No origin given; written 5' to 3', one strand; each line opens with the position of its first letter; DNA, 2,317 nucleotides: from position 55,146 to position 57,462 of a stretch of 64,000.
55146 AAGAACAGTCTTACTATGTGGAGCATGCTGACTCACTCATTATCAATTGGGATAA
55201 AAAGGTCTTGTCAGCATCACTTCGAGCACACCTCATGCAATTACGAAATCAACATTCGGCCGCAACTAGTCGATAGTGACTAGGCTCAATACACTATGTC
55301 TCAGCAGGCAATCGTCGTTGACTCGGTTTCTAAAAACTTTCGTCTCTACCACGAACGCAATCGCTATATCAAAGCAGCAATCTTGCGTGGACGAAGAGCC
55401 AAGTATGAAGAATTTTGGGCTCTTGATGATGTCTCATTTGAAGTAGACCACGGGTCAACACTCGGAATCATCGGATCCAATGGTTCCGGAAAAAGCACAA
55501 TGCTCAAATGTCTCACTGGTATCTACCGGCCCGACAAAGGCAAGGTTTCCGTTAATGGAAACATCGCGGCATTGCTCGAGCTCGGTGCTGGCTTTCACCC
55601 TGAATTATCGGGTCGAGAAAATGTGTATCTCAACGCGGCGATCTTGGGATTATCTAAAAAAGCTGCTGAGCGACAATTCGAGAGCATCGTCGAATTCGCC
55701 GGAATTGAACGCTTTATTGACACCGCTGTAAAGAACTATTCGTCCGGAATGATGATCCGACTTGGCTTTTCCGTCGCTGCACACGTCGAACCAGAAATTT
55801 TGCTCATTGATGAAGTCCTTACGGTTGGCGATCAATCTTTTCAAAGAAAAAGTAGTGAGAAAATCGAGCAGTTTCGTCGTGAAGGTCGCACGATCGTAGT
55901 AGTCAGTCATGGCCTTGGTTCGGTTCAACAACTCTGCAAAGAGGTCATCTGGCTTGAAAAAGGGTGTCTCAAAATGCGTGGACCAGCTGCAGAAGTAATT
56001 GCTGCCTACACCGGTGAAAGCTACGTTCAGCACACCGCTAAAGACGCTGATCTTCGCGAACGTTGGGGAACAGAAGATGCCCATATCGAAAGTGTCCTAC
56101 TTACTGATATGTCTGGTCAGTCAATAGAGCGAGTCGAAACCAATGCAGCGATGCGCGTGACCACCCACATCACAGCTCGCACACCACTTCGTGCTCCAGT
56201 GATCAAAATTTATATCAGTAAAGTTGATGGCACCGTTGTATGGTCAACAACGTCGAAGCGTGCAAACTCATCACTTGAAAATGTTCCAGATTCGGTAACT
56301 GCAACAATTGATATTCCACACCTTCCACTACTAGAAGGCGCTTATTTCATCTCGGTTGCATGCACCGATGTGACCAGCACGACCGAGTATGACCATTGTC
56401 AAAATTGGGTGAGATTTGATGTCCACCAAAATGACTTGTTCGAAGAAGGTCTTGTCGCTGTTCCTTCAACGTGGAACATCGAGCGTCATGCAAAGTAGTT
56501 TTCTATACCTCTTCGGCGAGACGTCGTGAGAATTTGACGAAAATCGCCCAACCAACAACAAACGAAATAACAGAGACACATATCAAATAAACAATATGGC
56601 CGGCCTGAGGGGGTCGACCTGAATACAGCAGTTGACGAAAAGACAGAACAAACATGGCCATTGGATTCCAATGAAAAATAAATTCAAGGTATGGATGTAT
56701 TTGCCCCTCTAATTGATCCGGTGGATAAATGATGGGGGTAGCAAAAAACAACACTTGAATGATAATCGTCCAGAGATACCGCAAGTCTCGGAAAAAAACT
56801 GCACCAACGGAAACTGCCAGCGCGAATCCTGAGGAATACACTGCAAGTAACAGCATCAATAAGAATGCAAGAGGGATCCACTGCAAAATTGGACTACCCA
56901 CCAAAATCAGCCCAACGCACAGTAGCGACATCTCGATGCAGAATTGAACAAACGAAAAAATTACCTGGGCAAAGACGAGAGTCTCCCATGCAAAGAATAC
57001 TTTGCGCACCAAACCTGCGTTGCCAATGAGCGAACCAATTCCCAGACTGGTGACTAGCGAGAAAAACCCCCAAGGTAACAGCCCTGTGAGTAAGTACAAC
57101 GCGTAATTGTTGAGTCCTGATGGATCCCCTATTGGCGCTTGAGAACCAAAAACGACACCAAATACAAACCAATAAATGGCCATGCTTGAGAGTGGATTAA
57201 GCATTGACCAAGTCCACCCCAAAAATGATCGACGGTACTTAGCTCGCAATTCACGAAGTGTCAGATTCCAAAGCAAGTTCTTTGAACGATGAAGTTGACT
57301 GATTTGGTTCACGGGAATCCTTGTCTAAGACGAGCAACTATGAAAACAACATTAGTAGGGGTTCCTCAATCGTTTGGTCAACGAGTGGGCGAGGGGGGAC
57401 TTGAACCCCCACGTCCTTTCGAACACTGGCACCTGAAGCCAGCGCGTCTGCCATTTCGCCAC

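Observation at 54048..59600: Two split 'coiled-coil + glycosyltransferase' pairs flanking a Wzt(C-terminal domain)/Wzm exporter: candidate repeat-tunable glycan chain-length ruler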

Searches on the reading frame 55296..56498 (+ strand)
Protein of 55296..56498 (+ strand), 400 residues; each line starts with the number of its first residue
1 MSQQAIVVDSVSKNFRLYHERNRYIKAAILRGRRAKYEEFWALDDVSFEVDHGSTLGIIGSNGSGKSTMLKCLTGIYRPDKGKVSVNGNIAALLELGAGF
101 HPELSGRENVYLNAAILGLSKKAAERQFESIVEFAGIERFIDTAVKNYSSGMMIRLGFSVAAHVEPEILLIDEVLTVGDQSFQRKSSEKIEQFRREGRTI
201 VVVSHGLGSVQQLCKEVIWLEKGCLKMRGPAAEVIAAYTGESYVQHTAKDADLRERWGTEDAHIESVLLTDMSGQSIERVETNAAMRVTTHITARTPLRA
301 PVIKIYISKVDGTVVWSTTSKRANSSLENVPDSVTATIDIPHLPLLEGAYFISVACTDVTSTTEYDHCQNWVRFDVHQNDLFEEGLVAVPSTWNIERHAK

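Call 3: search_protein_families(library=pfam, proteins=[window:55296-56498:+], max_evalue=0.01)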
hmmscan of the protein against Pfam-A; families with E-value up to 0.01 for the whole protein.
window:55296-56498:+ (400 aa): 5 families
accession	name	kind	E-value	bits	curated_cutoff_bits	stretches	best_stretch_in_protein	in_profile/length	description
PF00005.33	ABC_tran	-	1.4e-21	78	25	1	43-174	1-135/137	ABC transporter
PF14524.12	Wzt_C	-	5.3e-20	72.3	30.4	1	255-388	3-142/143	Wzt C-terminal domain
PF13555.12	AAA_29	-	8.4e-05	22.7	27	1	44-87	13-55/61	P-loop containing region of AAA domain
PF13476.12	AAA_23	-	0.00028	22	27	1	43-74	10-40/201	AAA domain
PF13304.12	AAA_21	-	0.0048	17.4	27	0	57-75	3-21/304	AAA domain, putative AbiEii toxin, Type IV TA system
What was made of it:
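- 55296..56498 (+): Wzt, the ABC-transporter ATPase with a C-terminal carbohydrate-binding domain. Pfam ABC_tran E 1e-21 and Wzt_C E 5e-20 (call 3).
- Checked: Wzt (55296-56498) has ABC_tran plus Pfam Wzt_C (E 5e-20, 72 bits against a 30.4 cut-off) (call 3).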

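Call 7: search_protein_families(library=ncbifam, proteins=[window:55296-56498:+], max_evalue=0.01)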
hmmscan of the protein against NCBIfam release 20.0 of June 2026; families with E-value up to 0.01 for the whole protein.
window:55296-56498:+ (400 aa): 182 families (the best 25 are shown)
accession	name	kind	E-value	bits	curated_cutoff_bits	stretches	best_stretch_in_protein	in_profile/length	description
NF010065.0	PRK13545.1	equivalog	1.1e-60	205.9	538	1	8-239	7-235/549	teichoic acids export protein ATP-binding subunit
NF010066.0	PRK13546.1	equivalog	2.3e-57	194.4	320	1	5-246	4-240/264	teichoic acids export ABC transporter ATP-binding subunit TagH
NF050108.1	galactan_ABC_ATP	equivalog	7.3e-52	176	400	1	40-241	42-243/244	galactan export ABC transporter ATP-binding subunit Wzt/RfbE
TIGR01188.1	drrA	subfamily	6.5e-37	127.4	312.45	1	36-289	2-263/302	daunorubicin resistance ABC transporter, ATP-binding protein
TIGR04521.1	ECF_ATPase_2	equivalog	8.6e-28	97.2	330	2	39-89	17-67/279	energy-coupling factor transporter ATPase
NF010060.0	PRK13537.1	equivalog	2.8e-27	95.4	521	1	30-250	18-249/314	nodulation factor ABC transporter ATP-binding protein NodI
TIGR03740.1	galliderm_ABC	subfamily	7.9e-26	91.1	309.75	1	36-228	9-205/223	lantibiotic protection ABC transporter ATP-binding subunit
NF010059.0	PRK13536.1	equivalog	1e-25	90.2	549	1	30-240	46-267/342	nodulation factor ABC transporter ATP-binding protein NodI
NF033858.1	ABC2_perm_RbbA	equivalog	1.3e-24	86.2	1050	2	31-89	270-328/909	ribosome-associated ATPase/putative transporter RbbA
TIGR01288.1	nodI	equivalog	5e-24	84.8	424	1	33-244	10-232/303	nodulation factor ABC transporter ATP-binding protein NodI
TIGR03864.1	PQQ_ABC_ATP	hypoth_equivalog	6e-23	81.5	302.25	1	35-242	9-227/236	ABC transporter, ATP-binding subunit, PQQ-dependent alcohol dehydrogenase system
TIGR03522.1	GldA_ABC_ATP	equivalog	1.8e-22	80.2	402.6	1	36-226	11-211/301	gliding motility-associated ABC transporter ATP-binding subunit GldA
TIGR04520.1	ECF_ATPase_1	equivalog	2e-22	79.9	315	2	38-89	13-64/269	energy-coupling factor transporter ATPase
NF007908.0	PRK10619.1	equivalog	6.5e-22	78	466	2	114-237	118-242/257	histidine ABC transporter ATP-binding protein HisP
TIGR01166.1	cbiO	subfamily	2.5e-21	76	211.8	2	41-89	6-54/190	cobalt ABC transporter, ATP-binding protein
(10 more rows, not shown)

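Call 75: search_solved_structures(query=window:55296-56498:+, max_evalue=1e-10)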
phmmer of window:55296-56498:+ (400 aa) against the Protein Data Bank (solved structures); distinct sequences matched with E-value up to 1e-10: 194 (the best 60 are shown).
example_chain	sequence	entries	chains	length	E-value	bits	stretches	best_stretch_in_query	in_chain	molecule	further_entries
8dku_A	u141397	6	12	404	1.8e-62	214.6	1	8-372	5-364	ABC transporter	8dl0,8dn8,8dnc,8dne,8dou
7k2t_A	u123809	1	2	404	4.6e-62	213.2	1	8-372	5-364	ABC transporter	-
6amx_A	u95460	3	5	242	1.2e-61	211.8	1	10-238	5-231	ABC transporter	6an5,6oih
6m96_A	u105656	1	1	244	2.4e-61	210.8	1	8-238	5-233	ABC transporter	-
6jbh_A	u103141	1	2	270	9.9e-59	202.2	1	3-242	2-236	TarH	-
7dd0_A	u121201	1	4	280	5e-57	196.6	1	9-239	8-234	Teichoic acids export ATP-binding protein TagH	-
9cfl_B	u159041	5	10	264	7.7e-51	176.2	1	6-239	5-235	Teichoic acids export ATP-binding protein TagH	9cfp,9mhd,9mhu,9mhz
9qfx_C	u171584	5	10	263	1.1e-43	152.7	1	38-249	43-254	ABC transporter ATP-binding protein | Probable o-antigen/lipopolysaccharide transport ATP-binding protein ABC transporter RfbE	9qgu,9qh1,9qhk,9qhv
9qhw_C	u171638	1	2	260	1.2e-43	152.5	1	38-249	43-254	ABC transporter ATP-binding protein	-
9qhj_C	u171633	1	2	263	2.9e-43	151.3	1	38-249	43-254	Probable o-antigen/lipopolysaccharide transport ATP-binding protein ABC transporter RfbE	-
9qhx_C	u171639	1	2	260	3.2e-43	151.2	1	38-249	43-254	ABC transporter ATP-binding protein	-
8tsi_A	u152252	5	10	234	8.4e-29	103.7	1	45-241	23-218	ABC transporter ATP-binding protein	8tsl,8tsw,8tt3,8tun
8tsh_A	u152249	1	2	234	2.2e-28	102.3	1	45-241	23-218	ABC transporter ATP-binding protein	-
7lkp_A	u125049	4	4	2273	2.2e-27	99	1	42-244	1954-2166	Retinal-specific phospholipid-transporting ATPase ABCA4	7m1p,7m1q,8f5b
7e7i_A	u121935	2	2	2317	2.3e-27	99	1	42-244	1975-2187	Retinal-specific phospholipid-transporting ATPase ABCA4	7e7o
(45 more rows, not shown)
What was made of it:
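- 55296..56498 (+): Best PDB match is full-length A. aeolicus Wzt 8dku/7k2t, E 2e-62 (call 75).
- On ABC-transporter-dependent, termination-coupled glycan assembly (O9a/O12 type): PDB best hits are WzmWzt and TarGH (call 75). Alignment to full-length A. aeolicus Wzt covers residues 8-372 (call 75).
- Checked: It aligns over residues 8-372 to full-length Aquifex aeolicus Wzt (8dku/7k2t, E 2e-62) (call 75).
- Wzt carries Wzt_C (calls 3, 75).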

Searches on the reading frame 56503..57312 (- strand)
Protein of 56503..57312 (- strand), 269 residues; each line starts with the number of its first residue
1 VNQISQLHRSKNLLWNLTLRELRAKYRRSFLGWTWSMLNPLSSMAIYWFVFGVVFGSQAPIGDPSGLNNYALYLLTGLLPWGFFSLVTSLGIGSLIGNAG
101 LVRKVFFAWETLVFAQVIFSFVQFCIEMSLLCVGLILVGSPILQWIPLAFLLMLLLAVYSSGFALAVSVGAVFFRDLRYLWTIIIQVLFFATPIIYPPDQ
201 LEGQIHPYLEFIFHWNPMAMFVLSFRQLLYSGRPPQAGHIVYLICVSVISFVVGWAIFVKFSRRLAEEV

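Call 3: search_protein_families(library=pfam, proteins=[window:56503-57312:-], max_evalue=0.01)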
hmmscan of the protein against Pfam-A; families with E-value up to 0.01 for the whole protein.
window:56503-57312:- (269 aa): 1 family
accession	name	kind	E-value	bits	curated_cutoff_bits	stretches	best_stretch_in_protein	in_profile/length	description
PF01061.29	ABC2_membrane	-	4.3e-17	62.8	26.9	1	14-229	3-210/211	ABC-2 type transporter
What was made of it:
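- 56503..57312 (-): Wzm, the ABC-2 permease. Pfam ABC2_membrane E 4e-17 (call 3).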

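Call 7: search_protein_families(library=ncbifam, proteins=[window:56503-57312:-], max_evalue=0.01)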
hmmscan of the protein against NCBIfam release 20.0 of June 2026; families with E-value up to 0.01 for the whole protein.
window:56503-57312:- (269 aa): 1 family
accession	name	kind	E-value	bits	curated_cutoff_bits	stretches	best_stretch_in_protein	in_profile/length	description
NF050109.1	galactan_ABC_perm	equivalog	1.9e-17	63.6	380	1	4-265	14-268/272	galactan export ABC transporter permease subunit Wzm/RfbD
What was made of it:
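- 56503..57312 (-): NCBIfam galactan_ABC_perm E 2e-17, below its cut-off (call 7).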
